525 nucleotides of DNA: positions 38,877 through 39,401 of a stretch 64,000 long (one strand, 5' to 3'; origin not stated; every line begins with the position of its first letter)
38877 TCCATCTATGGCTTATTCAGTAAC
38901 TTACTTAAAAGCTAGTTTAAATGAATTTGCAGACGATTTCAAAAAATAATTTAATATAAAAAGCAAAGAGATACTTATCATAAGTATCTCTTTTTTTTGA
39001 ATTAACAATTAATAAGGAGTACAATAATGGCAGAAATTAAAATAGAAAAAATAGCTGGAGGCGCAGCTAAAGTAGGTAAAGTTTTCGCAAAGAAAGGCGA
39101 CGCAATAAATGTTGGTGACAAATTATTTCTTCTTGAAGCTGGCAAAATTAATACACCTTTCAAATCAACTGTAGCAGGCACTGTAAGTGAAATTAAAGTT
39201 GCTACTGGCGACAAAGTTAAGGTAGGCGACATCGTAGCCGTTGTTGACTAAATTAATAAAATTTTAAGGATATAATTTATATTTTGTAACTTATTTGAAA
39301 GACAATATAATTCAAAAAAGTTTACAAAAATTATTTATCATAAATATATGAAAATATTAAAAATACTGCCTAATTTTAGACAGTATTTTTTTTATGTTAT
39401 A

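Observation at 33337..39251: Candidate undescribed lipoyl-carrier redox system: NuoE/NuoF/NuoG-N-type NADH module + two novel Cys domains, divergent from AhpD-like CxxC protein + free lipoyl-type domain, with LplA alongside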

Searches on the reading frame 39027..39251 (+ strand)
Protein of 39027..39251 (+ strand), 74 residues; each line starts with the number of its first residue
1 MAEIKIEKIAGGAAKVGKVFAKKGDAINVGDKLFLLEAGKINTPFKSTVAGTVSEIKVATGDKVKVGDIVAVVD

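Call 3: search_protein_families(library=pfam, proteins=[window:39027-39251:+], max_evalue=0.01)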
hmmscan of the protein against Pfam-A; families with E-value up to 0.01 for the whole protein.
window:39027-39251:+ (74 aa): 5 families
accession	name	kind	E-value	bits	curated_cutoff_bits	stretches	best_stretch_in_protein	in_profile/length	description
PF00364.28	Biotin_lipoyl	-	5e-13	49.1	22.1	1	16-72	16-72/73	Biotin-requiring enzyme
PF13533.13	Biotin_lipoyl_2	-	2.1e-07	31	29.8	1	46-74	4-32/32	Biotin-lipoyl like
PF09956.15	Phage_cement_2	-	0.0026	18.5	24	1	12-66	42-101/103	Phage cement protein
PF01597.25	GCV_H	-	0.0062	16.9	22.2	1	21-59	39-77/122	Glycine cleavage H-protein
PF05896.17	NQRA_N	-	0.007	17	25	0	18-70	41-90/94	NqrA N-terminal barrel-sandwich hybrid domain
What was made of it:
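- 39027..39251 (+): Free 74-aa lipoyl-type carrier protein. The modifiable lysine is K40, in the motif E37-A-G-K40-I-N-T. PF00364 at E=5e-13 (call 3).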

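Call 4: search_protein_families(library=ncbifam, proteins=[window:39027-39251:+], max_evalue=0.01)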
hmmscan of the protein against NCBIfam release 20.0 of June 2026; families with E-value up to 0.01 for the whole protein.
window:39027-39251:+ (74 aa): 27 families (the best 25 are shown)
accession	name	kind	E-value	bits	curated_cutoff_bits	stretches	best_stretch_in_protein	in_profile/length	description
NF004547.1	PRK05889.1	equivalog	4.9e-15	55.5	75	1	13-74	10-71/71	biotin/lipoyl-binding carrier protein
NF008814.0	PRK11854.1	equivalog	1.3e-10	40.4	722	1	3-73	209-280/637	pyruvate dehydrogenase complex dihydrolipoyllysine-residue acetyltransferase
NF006079.0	PRK08225.1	equivalog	2.8e-10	40.1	95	1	12-72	8-68/70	acetyl-CoA carboxylase biotin carboxyl carrier protein subunit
NF010643.0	PRK14040.1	subfamily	5.7e-10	38.3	892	1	13-71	534-592/595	oxaloacetate decarboxylase subunit alpha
NF006761.0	PRK09282.1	domain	2.1e-09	36.4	402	1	15-73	531-589/591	pyruvate carboxylase subunit B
TIGR02712.1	urea_carbox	equivalog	4.3e-09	34.7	1303.85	1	13-73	1140-1200/1201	urea carboxylase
TIGR01108.1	oadA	equivalog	5.8e-09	35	756.5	1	13-69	525-581/582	sodium-extruding oxaloacetate decarboxylase subunit alpha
NF011457.0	PRK14875.1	equivalog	8.9e-09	34.8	307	1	14-73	18-77/372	acetoin dehydrogenase dihydrolipoyllysine-residue acetyltransferase subunit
TIGR01235.1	pyruv_carbox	equivalog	9.9e-09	33.2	1114.45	1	13-73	1082-1142/1143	pyruvate carboxylase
NF009554.0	PRK12999.1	equivalog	2.8e-08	32.1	965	1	13-73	1085-1145/1147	pyruvate carboxylase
TIGR01348.1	PDHac_trf_long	equivalog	9.2e-08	31.1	552.1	1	3-73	2-73/587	dihydrolipoyllysine-residue acetyltransferase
NF004309.0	PRK05704.1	equivalog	1.9e-07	30.8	449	1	3-73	4-76/408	2-oxoglutarate dehydrogenase complex dihydrolipoyllysine-residue succinyltransferase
NF005117.0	PRK06549.1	equivalog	9e-07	29.6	159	1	15-70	71-126/130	acetyl-CoA carboxylase biotin carboxyl carrier protein subunit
NF005457.0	PRK07051.1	equivalog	3.3e-06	27.2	87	1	18-74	23-79/80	acetyl-CoA carboxylase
NF004173.0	PRK05641.1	equivalog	3.4e-06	27.7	199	1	14-69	93-148/153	putative acetyl-CoA carboxylase biotin carboxyl carrier protein subunit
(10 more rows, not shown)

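Call 66: find_homologous_proteins(query=A3, max_evalue=0.00001)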
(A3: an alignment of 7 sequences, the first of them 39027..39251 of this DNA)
Query A3 (7 sequences) (74 aa, profile of the alignment): 147 proteins with E <= 0.00001 among 2040 candidates; the best 120 are listed.
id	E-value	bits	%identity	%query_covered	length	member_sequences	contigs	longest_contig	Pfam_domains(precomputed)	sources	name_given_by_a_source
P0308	3.4e-38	147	44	86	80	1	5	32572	PF25973.1,PF25984.1,PF00364.29,PF25919.1,PF25917.1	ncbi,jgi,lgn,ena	-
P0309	4.4e-38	147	44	86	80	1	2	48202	PF25973.1,PF25984.1,PF00364.29,PF25919.1,PF25917.1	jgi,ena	-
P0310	4.6e-38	147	44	86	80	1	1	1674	PF25973.1,PF25984.1,PF00364.29,PF25919.1,PF25917.1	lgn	-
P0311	9.8e-38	146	42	86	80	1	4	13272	PF25973.1,PF25984.1,PF00364.29,PF25919.1,PF25917.1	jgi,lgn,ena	-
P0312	1.2e-37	146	42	86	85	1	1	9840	PF25973.1,PF25984.1,PF00364.29,PF25919.1,PF25917.1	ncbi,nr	ncbi:MAG: hypothetical protein C0604_09600 [Clostridiales bacterium]|nr:MAG: hypothetical protein C0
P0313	2.5e-37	145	40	88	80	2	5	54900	PF25973.1,PF25984.1,PF00364.29,PF25919.1,PF25917.1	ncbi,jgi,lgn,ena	-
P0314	7.0e-37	143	45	86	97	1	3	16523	PF25973.1,PF25984.1,PF00364.29,PF25919.1,PF25917.1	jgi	jgi:pyruvate/2-oxoglutarate dehydrogenase complex dihydrolipoamide acyltransferase (E2) component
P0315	1.8e-36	142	44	86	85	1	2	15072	PF25973.1,PF25984.1,PF00364.29,PF25919.1,PF25917.1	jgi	-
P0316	2.1e-34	135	47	81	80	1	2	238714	PF25973.1,PF25984.1,PF00364.29,PF25919.1,PF25917.1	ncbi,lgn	-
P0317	3.6e-34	134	50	81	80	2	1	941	PF25973.1,PF25984.1,PF00364.29,PF25919.1,PF25917.1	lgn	-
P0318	2.4e-33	132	39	86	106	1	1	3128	PF25973.1,PF25984.1,PF00364.29,PF25919.1,PF25917.1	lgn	-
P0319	5.4e-33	131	55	81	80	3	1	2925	PF25973.1,PF25984.1,PF01597.26,PF00364.29,PF25919.1,PF25917.1,PF25997.1,PF26018.1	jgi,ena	jgi:pyruvate/2-oxoglutarate dehydrogenase complex dihydrolipoamide acyltransferase (E2) component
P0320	7.3e-33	130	50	81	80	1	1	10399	PF25973.1,PF25984.1,PF00364.29,PF25919.1,PF25917.1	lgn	-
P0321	9.2e-33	130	43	72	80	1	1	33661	PF25973.1,PF25984.1,PF00364.29,PF25919.1,PF25917.1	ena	-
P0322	3.3e-32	128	49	100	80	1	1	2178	PF25973.1,PF25984.1,PF01597.26,PF00364.29,PF25919.1,PF25917.1,PF25997.1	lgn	-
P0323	1.6e-31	126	50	81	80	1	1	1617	PF25973.1,PF25984.1,PF00364.29,PF25919.1,PF25917.1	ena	-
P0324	2.9e-30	122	46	100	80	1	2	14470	PF25984.1,PF00364.29,PF25919.1,PF25997.1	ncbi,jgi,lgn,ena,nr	ncbi:MAG: lipoyl domain-containing protein [Clostridia bacterium]|nr:lipoyl domain-containing protei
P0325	1.1e-29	120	48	73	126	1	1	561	PF25984.1,PF00460.26,PF00364.29,PF25919.1,PF25917.1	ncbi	-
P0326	2.0e-29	119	49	93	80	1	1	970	PF25984.1,PF00364.29,PF25919.1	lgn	-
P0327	2.3e-28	116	43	81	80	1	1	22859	PF00364.29,PF25917.1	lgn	-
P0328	1.3e-26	110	43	81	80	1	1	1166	PF25984.1,PF00364.29,PF25917.1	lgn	-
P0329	1.7e-26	110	45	72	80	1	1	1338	PF25973.1,PF25984.1,PF00364.29,PF25919.1,PF25917.1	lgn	-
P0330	7.0e-26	108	44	74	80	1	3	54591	PF25973.1,PF25984.1,PF00364.29,PF25919.1,PF25917.1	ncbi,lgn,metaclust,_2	metaclust:\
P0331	9.3e-26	108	100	100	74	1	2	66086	PF25984.1,PF00364.29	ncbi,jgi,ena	ncbi:MAG: biotin/lipoyl-containing protein [Clostridia bacterium]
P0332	1.4e-25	107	49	72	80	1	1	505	PF25984.1,PF00364.29,PF25917.1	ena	-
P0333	2.2e-25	106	34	92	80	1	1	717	PF00364.29,PF25917.1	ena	-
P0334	3.5e-25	106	45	100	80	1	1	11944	PF00364.29,PF25919.1,PF25917.1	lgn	-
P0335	6.1e-25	105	44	73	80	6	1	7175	PF25984.1,PF00364.29,PF25917.1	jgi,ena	-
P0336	2.3e-24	103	44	73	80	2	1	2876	PF25984.1,PF00364.29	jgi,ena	-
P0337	2.5e-24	103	46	73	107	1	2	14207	PF25984.1,PF00364.29,PF25917.1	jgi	jgi:dihydrolipoamide dehydrogenase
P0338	2.9e-24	103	46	73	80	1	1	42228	PF25984.1,PF00364.29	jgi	jgi:dihydrolipoamide dehydrogenase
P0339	3.6e-24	102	46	73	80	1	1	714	PF25984.1,PF00364.29,PF25917.1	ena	-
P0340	4.2e-23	99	38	81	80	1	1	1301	PF25984.1,PF00364.29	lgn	-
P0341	4.8e-23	99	43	73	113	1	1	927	PF00364.29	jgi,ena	-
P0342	6.3e-23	98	44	73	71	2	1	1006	PF25984.1,PF00364.29,PF25917.1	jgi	-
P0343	1.4e-22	97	48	73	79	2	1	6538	PF25984.1,PF00364.29,PF25919.1,PF25917.1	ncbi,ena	-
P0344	1.5e-22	97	44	73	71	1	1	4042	PF25984.1,PF00364.29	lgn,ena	-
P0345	1.8e-22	97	43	73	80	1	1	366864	PF25984.1,PF00364.29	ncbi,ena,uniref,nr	ncbi:biotin/lipoyl-containing protein [uncultured Sphaerochaeta sp.]|uniref:biotin/lipoyl-containing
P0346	2.3e-22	97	38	81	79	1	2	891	PF25973.1,PF25984.1,PF00364.29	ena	-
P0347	6.4e-22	95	35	81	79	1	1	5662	PF25973.1,PF25984.1,PF00364.29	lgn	-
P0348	1.4e-20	91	37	81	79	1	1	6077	PF25984.1,PF00364.29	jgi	jgi:dihydrolipoamide dehydrogenase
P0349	2.0e-20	90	40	81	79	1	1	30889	PF00364.29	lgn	-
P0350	2.8e-16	77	53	58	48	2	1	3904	PF25973.1,PF25984.1,PF00364.29,PF25917.1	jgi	jgi:biotin carboxyl carrier protein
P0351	1.1e-14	72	37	88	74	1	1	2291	PF25984.1,PF00364.29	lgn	-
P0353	1.7e-11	62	45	76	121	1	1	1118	PF25973.1,PF05896.18,PF25984.1,PF00364.29,PF25919.1,PF25917.1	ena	-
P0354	6.0e-11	60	44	86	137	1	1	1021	PF25973.1,PF25984.1,PF00364.29,PF25919.1,PF25917.1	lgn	-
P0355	1.0e-10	59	36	97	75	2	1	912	PF25973.1,PF25984.1,PF00364.29,PF25919.1,PF25917.1,PF25997.1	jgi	-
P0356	2.7e-10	58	36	78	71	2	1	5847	PF25973.1,PF25984.1,PF00364.29,PF25919.1,PF25917.1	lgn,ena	-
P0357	1.2e-9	56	35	97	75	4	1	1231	PF25973.1,PF25984.1,PF00364.29,PF25919.1,PF25917.1,PF25997.1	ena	-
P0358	1.8e-9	55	33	69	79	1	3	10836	PF25973.1,PF25984.1,PF00364.29,PF25919.1,PF25997.1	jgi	jgi:pyruvate/2-oxoglutarate dehydrogenase complex dihydrolipoamide acyltransferase (E2) component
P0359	2.8e-9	55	33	69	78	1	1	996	PF25973.1,PF25984.1,PF00364.29,PF25919.1,PF25997.1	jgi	jgi:pyruvate/2-oxoglutarate dehydrogenase complex dihydrolipoamide acyltransferase (E2) component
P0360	3.3e-9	54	50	68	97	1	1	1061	PF25973.1,PF25984.1,PF00364.29,PF25917.1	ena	-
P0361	3.5e-9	54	39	80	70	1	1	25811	PF25973.1,PF25984.1,PF00364.29,PF25919.1,PF25917.1,PF25997.1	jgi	jgi:acetyl-CoA carboxylase biotin carboxyl carrier protein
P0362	5.3e-9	54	43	69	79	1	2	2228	PF01597.26,PF00364.29,PF25997.1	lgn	-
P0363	5.4e-9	54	40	97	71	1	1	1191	PF25973.1,PF00364.29,PF25919.1,PF25917.1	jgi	-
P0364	5.9e-9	54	30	91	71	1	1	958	PF25973.1,PF25984.1,PF00364.29,PF25919.1,PF25917.1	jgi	jgi:biotin carboxyl carrier protein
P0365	5.9e-9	54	34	80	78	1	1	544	PF25973.1,PF13375.13,PF25984.1,PF00364.29,PF25919.1,PF25917.1,PF25997.1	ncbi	-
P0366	5.9e-9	54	28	91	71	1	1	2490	PF25973.1,PF25984.1,PF00364.29,PF25919.1,PF25917.1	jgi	jgi:biotin carboxyl carrier protein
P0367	1.0e-8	53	31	91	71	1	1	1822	PF25973.1,PF25984.1,PF00364.29,PF25919.1,PF25917.1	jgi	jgi:biotin carboxyl carrier protein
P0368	1.1e-8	53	48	76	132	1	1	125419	PF25973.1,PF25984.1,PF00364.29,PF25919.1,PF25917.1,PF25997.1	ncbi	-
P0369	1.2e-8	53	37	80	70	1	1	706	PF25973.1,PF25984.1,PF00364.29,PF25919.1,PF25917.1,PF25997.1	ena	-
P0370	1.4e-8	53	41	80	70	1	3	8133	PF25973.1,PF25984.1,PF00364.29,PF25919.1,PF25917.1,PF25997.1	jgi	jgi:acetyl-CoA carboxylase biotin carboxyl carrier protein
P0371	1.4e-8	52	39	80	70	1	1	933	PF25973.1,PF25984.1,PF00364.29,PF25919.1,PF25917.1,PF25997.1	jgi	jgi:acetyl-CoA carboxylase biotin carboxyl carrier protein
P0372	1.4e-8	52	39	80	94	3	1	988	PF25973.1,PF25984.1,PF00364.29,PF25919.1,PF25917.1,PF25997.1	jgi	jgi:acetyl-CoA carboxylase biotin carboxyl carrier protein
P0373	1.9e-8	52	42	80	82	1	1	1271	PF25973.1,PF25984.1,PF00364.29,PF25919.1,PF25917.1,PF25997.1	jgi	jgi:acetyl-CoA carboxylase biotin carboxyl carrier protein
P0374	1.9e-8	52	42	80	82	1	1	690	PF25973.1,PF25984.1,PF00364.29,PF25919.1,PF25917.1,PF25997.1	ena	-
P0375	1.9e-8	52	41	92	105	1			PF25973.1,PF25984.1,PF00364.29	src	-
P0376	2.0e-8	52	41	80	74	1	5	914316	PF25973.1,PF25984.1,PF00364.29,PF25919.1,PF25917.1,PF25997.1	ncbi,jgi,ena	jgi:acetyl-CoA carboxylase biotin carboxyl carrier protein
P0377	2.0e-8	52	37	80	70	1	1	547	PF25973.1,PF25984.1,PF00364.29,PF25919.1,PF25917.1,PF25997.1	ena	-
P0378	3.1e-8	51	39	80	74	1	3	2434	PF25973.1,PF25984.1,PF00364.29,PF25919.1,PF25917.1,PF25997.1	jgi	jgi:acetyl-CoA carboxylase biotin carboxyl carrier protein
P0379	3.2e-8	51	39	80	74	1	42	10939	PF25973.1,PF25984.1,PF00364.29,PF25919.1,PF25917.1,PF25997.1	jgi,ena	jgi:acetyl-CoA carboxylase biotin carboxyl carrier protein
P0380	3.6e-8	51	36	91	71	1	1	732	PF25973.1,PF25984.1,PF00364.29,PF25917.1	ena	-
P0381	3.7e-8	51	42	80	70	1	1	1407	PF25973.1,PF25984.1,PF00364.29,PF25919.1,PF25917.1,PF25997.1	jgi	jgi:acetyl-CoA carboxylase biotin carboxyl carrier protein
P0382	4.3e-8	51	37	80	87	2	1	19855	PF25973.1,PF25984.1,PF00364.29,PF25919.1,PF25917.1,PF25997.1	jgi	jgi:acetyl-CoA carboxylase biotin carboxyl carrier protein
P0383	4.4e-8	51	36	80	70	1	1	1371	PF25973.1,PF25984.1,PF00364.29,PF25919.1,PF25917.1,PF25997.1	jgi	jgi:acetyl-CoA carboxylase biotin carboxyl carrier protein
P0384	5.2e-8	51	41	80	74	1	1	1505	PF25973.1,PF25984.1,PF00364.29,PF25919.1,PF25917.1,PF25997.1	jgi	jgi:acetyl-CoA carboxylase biotin carboxyl carrier protein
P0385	5.4e-8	51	34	91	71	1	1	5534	PF25973.1,PF25984.1,PF00364.29,PF25917.1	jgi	jgi:acetyl-CoA carboxylase biotin carboxyl carrier protein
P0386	5.6e-8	51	37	91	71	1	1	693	PF25973.1,PF25984.1,PF00364.29,PF25917.1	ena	-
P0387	6.1e-8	50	34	91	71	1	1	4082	PF25973.1,PF25984.1,PF00364.29,PF25917.1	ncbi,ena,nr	ncbi:MAG: biotin/lipoyl-binding carrier protein [Myxococcota bacterium]|nr:biotin/lipoyl-binding car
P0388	6.2e-8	50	38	88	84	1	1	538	PF25973.1,PF25984.1,PF00364.29,PF25919.1,PF25917.1,PF25997.1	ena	-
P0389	6.3e-8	50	36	80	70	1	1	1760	PF25973.1,PF25984.1,PF00364.29,PF25919.1,PF25917.1,PF25997.1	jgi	jgi:acetyl-CoA carboxylase biotin carboxyl carrier protein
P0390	6.4e-8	50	37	85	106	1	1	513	PF25973.1,PF25984.1,PF00364.29,PF25917.1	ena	-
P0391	6.5e-8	50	36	80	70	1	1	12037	PF25973.1,PF25984.1,PF00364.29,PF25919.1,PF25917.1,PF25997.1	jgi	jgi:acetyl-CoA carboxylase biotin carboxyl carrier protein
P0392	6.5e-8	50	40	78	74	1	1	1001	PF25973.1,PF25984.1,PF00364.29,PF25919.1,PF25917.1,PF25997.1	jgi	jgi:acetyl-CoA carboxylase biotin carboxyl carrier protein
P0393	7.0e-8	50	30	91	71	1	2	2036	PF25973.1,PF25984.1,PF00364.29,PF25917.1,PF25997.1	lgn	-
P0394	8.2e-8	50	38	78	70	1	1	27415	PF25973.1,PF25984.1,PF00364.29,PF25919.1,PF25917.1,PF25997.1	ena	-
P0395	8.4e-8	50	33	91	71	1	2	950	PF25973.1,PF00364.29,PF25917.1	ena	-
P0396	8.4e-8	50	37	80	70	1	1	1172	PF25973.1,PF25984.1,PF00364.29,PF25919.1,PF25917.1,PF25997.1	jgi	jgi:acetyl-CoA carboxylase biotin carboxyl carrier protein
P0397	9.1e-8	50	37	80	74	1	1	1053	PF25973.1,PF25984.1,PF00364.29,PF25919.1,PF25917.1,PF25997.1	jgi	jgi:acetyl-CoA carboxylase biotin carboxyl carrier protein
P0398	9.3e-8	50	38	100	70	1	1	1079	PF25973.1,PF25984.1,PF00364.29,PF25917.1,PF25997.1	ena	-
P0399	1.0e-7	50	34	91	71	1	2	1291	PF25973.1,PF00364.29,PF25917.1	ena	-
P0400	1.1e-7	50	37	80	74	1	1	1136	PF25973.1,PF25984.1,PF00364.29,PF25919.1,PF25917.1,PF25997.1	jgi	jgi:acetyl-CoA carboxylase biotin carboxyl carrier protein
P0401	1.1e-7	50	34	91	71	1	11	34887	PF25973.1,PF00364.29,PF25917.1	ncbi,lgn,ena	ncbi:MAG: acetyl-CoA carboxylase biotin carboxyl carrier protein subunit [Myxococcota bacterium]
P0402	1.1e-7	50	28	91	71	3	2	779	PF25973.1,PF25984.1,PF00364.29,PF25917.1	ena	-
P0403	1.1e-7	50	38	81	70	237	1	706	PF25973.1,PF25984.1,PF00364.29,PF25917.1,PF25997.1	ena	-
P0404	1.1e-7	50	44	80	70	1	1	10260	PF25973.1,PF25984.1,PF00364.29,PF25919.1,PF25917.1,PF25997.1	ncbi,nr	ncbi:MAG: acetyl-CoA carboxylase biotin carboxyl carrier protein [Solirubrobacteraceae bacterium]|nr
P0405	1.2e-7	50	34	91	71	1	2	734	PF25973.1,PF00364.29,PF25917.1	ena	-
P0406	1.3e-7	49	44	80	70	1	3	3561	PF25973.1,PF25984.1,PF00364.29,PF25919.1,PF25917.1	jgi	jgi:acetyl-CoA carboxylase biotin carboxyl carrier protein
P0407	1.4e-7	49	39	80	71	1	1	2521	PF25973.1,PF25984.1,PF00364.29,PF25917.1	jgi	jgi:acetyl-CoA carboxylase biotin carboxyl carrier protein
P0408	1.6e-7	49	37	69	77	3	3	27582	PF25973.1,PF00364.29,PF25919.1,PF25917.1,PF25997.1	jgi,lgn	jgi:pyruvate/2-oxoglutarate dehydrogenase complex dihydrolipoamide acyltransferase (E2) component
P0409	1.6e-7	49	34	91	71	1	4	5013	PF25973.1,PF00364.29,PF25917.1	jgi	jgi:biotin carboxyl carrier protein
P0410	1.7e-7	49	44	77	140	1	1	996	PF25973.1,PF25984.1,PF00364.29,PF25919.1,PF25917.1,PF25997.1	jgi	jgi:acetyl-CoA/propionyl-CoA carboxylase biotin carboxyl carrier protein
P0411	1.7e-7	49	34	91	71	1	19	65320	PF25973.1,PF00364.29,PF25917.1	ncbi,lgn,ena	ncbi:MAG: acetyl-CoA carboxylase biotin carboxyl carrier protein subunit [Myxococcota bacterium]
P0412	1.7e-7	49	40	88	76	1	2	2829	PF25973.1,PF25984.1,PF00364.29,PF25917.1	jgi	jgi:acetyl-CoA carboxylase biotin carboxyl carrier protein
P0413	1.7e-7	49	39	80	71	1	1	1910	PF25973.1,PF25984.1,PF00364.29,PF25917.1,PF25997.1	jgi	jgi:acetyl-CoA carboxylase biotin carboxyl carrier protein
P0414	1.7e-7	49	36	80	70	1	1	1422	PF25973.1,PF25984.1,PF00364.29,PF25919.1,PF25917.1,PF25997.1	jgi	jgi:acetyl-CoA carboxylase biotin carboxyl carrier protein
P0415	1.9e-7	49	33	91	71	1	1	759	PF25973.1,PF00364.29,PF25917.1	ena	-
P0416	2.2e-7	49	36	80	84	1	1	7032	PF25973.1,PF25984.1,PF00364.29,PF25919.1,PF25917.1,PF25997.1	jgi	jgi:acetyl-CoA carboxylase biotin carboxyl carrier protein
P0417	2.4e-7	48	36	80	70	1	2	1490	PF25973.1,PF25984.1,PF00364.29,PF25919.1,PF25917.1,PF25997.1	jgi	jgi:acetyl-CoA carboxylase biotin carboxyl carrier protein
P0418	2.6e-7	48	40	81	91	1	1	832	PF25973.1,PF25984.1,PF00364.29,PF25997.1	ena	-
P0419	2.6e-7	48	39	80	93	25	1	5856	PF25973.1,PF25984.1,PF00364.29,PF25919.1,PF25917.1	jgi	jgi:acetyl-CoA carboxylase biotin carboxyl carrier protein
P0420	2.7e-7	48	43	64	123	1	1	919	PF25973.1,PF25984.1,PF00364.29,PF25919.1,PF25917.1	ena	-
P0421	2.8e-7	48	37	80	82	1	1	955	PF25973.1,PF25984.1,PF00364.29,PF25919.1,PF25917.1,PF25997.1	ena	-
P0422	3.9e-7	48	39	80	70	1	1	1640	PF25973.1,PF25984.1,PF00364.29,PF25919.1,PF25917.1,PF25997.1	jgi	jgi:acetyl-CoA carboxylase biotin carboxyl carrier protein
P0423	3.9e-7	48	36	80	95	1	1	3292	PF25973.1,PF25984.1,PF00364.29,PF25919.1,PF25917.1,PF25997.1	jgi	jgi:acetyl-CoA carboxylase biotin carboxyl carrier protein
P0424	4.0e-7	48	32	80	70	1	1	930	PF25973.1,PF25984.1,PF00364.29,PF25919.1,PF25917.1,PF25997.1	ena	-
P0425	4.2e-7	48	37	80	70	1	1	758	PF25973.1,PF25984.1,PF00364.29,PF25919.1,PF25917.1,PF25997.1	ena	-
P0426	4.6e-7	48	37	80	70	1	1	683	PF25973.1,PF25984.1,PF00364.29,PF25919.1,PF25917.1,PF25997.1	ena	-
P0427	5.8e-7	47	41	69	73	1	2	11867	PF25973.1,PF25984.1,PF00364.29,PF25917.1,PF25997.1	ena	-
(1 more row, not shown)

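Call 67: find_encoding_contigs(protein=P0345, flank=10000, max_places=2)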
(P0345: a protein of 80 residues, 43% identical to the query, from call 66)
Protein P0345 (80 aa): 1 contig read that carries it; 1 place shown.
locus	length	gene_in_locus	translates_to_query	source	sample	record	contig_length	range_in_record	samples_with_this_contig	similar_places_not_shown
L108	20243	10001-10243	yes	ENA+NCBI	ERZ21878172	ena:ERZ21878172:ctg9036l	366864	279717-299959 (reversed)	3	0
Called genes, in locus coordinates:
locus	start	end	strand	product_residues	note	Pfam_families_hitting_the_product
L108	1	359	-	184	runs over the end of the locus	PF02417:Chromate_transp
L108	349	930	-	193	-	PF02417:Chromate_transp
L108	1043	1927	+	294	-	PF00126:HTH_1, PF03466:LysR_substrate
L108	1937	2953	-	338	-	PF12679:ABC2_membrane_2, PF12698:ABC2_membrane_3, PF01061:ABC2_membrane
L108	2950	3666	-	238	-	PF00005:ABC_tran, PF13304:AAA_21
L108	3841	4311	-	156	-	PF01288:HPPK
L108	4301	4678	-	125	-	PF02152:FolB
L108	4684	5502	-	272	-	PF00809:Pterin_bind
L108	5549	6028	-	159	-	PF01966:HD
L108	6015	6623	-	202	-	PF01227:GTP_cyclohydroI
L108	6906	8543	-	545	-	PF00999:Na_H_Exchanger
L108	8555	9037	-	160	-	PF00359:PTS_EIIA_2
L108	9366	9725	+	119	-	PF02627:CMD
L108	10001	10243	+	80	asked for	PF25984:BSH_YknX (faint), PF00364:Biotin_lipoyl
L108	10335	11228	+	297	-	PF03099:BPL_LplA_LipB (weak), PF21948:LplA-B_cat, PF10437:Lip_prot_lig_C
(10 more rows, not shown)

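Call 84: search_solved_structures(query=A5, max_evalue=0.001)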
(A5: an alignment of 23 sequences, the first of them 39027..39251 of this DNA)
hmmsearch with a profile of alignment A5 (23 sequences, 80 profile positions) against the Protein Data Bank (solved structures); distinct sequences matched with E-value up to 0.001: 95 (the best 60 are shown).
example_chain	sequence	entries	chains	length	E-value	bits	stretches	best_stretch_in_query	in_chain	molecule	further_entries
7b9k_A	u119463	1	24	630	1.3e-18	70.1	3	17-78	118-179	Dihydrolipoyllysine-residue acetyltransferase component of pyruvate dehydrogenase complex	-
9y7v_D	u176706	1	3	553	3.5e-17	65.5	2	5-78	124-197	Dihydrolipoyllysine-residue acetyltransferase component of pyruvate dehydrogenase complex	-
4qsh_A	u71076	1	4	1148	6.9e-13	51.7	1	16-77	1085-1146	Pyruvate carboxylase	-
4qsk_A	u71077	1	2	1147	6.9e-13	51.7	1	16-77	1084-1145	Pyruvate carboxylase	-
4qsl_H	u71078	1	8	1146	6.9e-13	51.7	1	16-77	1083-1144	Pyruvate carboxylase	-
1o78_A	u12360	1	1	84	1.6e-11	47.3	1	16-76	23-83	BIOTIN CARBOXYL CARRIER PROTEIN OF METHYLMALONYL-COA CARBOXYL-TRANSFERASE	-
8piu_B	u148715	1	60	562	2.4e-11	46.8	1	4-73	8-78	Dihydrolipoyllysine-residue acetyltransferase component of pyruvate dehydrogenase complex,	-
2d5d_A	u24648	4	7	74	3e-11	46.5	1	9-76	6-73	methylmalonyl-CoA decarboxylase gamma chain | 149aa long hypothetical methylmalonyl-CoA decarboxylase gamma chain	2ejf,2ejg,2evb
1dcz_A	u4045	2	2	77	3.4e-11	46.3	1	17-76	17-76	TRANSCARBOXYLASE 1.3S SUBUNIT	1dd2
5gu8_A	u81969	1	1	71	3.8e-11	46.2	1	15-76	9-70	149aa long hypothetical methylmalonyl-CoA decarboxylase gamma chain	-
6ct0_0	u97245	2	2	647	3.8e-11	46.1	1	4-73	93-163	Dihydrolipoyllysine-residue acetyltransferase component of pyruvate dehydrogenase complex,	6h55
8x03_A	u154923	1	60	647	5.7e-11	45.6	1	4-78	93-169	Acetyltransferase component of pyruvate dehydrogenase complex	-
9j1w_A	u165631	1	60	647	5.7e-11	45.6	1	4-78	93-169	Acetyltransferase component of pyruvate dehydrogenase complex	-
5gua_A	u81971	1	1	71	6.8e-11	45.3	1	15-76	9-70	149aa long hypothetical methylmalonyl-CoA decarboxylase gamma chain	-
3hbl_A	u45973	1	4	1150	6.9e-11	45.3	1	17-79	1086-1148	Pyruvate carboxylase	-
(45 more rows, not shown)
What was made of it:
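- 39027..39251 (+): The best PDB sequence matches are E2p lipoyl domains (call 84).
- On Lipoyl domain (PF00364, lipoyl rather than biotinyl): The best PDB profile hits are E2p lipoyl domains at 1e-18, against 7e-13 for the best biotinyl domain (call 84).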

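Call 89: predict_structure(alignment_id=A5)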
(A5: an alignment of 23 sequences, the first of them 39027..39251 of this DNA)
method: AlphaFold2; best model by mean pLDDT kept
length: 74 residues; sequences in the alignment: 23
mean_pLDDT: 94.2   pTM: 0.79
mean pLDDT of the five models: 94.2, 90.4, 89.3, 87.4, 86.7
residues with pLDDT >= 90: 63; 70-90: 11; 50-70: 0; < 50: 0
segments of 3 or more residues with pLDDT < 50: none
pLDDT, mean of each block of 10 residues (from residue 1): 91 93 96 92 93 97 96 96
secondary structure, 60 per line:
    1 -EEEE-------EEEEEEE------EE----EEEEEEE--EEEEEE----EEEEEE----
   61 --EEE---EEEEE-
elements in order: E2-5 E13-19 E32-38 E41-46 E51-56 E63-65 E69-73
